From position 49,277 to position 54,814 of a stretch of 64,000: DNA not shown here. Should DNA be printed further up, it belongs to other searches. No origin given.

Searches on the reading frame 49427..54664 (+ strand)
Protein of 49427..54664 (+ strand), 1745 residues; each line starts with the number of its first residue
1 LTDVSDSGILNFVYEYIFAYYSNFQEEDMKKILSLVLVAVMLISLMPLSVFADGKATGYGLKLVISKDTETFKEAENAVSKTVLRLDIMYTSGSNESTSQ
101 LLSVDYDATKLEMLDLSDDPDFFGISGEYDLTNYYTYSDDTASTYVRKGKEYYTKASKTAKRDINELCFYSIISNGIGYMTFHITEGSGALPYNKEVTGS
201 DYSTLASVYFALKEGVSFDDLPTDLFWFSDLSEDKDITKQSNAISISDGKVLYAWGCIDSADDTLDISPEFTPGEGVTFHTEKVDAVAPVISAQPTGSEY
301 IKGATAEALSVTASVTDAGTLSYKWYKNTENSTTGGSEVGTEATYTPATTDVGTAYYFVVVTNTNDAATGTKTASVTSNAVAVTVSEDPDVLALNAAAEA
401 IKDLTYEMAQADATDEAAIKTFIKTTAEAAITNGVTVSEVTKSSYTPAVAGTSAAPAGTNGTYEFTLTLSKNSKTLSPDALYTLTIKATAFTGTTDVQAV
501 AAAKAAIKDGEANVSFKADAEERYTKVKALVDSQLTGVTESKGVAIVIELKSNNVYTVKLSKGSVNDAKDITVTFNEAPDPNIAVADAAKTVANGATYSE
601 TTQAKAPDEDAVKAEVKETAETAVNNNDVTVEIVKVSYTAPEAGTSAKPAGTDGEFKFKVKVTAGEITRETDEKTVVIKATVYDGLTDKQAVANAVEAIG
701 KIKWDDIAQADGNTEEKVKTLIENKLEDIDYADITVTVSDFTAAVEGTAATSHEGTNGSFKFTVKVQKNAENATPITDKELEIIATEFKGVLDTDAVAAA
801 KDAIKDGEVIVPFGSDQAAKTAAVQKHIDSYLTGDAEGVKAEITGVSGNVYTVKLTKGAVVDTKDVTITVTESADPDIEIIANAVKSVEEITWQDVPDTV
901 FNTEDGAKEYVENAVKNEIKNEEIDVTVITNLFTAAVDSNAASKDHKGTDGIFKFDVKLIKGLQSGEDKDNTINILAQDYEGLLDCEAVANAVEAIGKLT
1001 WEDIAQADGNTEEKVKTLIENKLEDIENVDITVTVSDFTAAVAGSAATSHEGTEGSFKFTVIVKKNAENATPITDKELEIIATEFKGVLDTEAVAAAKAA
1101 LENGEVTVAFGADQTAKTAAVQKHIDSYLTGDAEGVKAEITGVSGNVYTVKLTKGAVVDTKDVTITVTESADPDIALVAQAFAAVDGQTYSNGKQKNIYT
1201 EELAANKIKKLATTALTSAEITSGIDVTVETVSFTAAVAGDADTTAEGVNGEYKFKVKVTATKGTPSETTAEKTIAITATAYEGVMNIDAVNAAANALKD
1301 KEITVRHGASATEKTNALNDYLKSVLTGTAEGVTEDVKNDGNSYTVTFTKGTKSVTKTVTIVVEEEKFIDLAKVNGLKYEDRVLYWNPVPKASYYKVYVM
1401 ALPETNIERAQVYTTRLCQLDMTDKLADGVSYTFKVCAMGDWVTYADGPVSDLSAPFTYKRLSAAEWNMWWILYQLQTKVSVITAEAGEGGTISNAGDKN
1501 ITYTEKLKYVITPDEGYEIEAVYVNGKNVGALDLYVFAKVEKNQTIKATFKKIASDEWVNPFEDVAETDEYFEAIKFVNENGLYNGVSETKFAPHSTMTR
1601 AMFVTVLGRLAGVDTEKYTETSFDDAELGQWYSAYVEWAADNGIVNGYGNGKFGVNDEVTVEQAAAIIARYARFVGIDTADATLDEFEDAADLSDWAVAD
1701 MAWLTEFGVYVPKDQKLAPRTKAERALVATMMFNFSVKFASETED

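Call 18: search_protein_families(library=pfam, proteins=[window:49427-54664:+], max_evalue=0.0001)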
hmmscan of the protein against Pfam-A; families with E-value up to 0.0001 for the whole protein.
window:49427-54664:+ (1745 aa): 1 family
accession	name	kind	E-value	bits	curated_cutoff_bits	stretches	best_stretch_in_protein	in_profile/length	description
PF00395.25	SLH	-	6e-16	58.6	20.8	1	1623-1665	2-44/44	S-layer homology domain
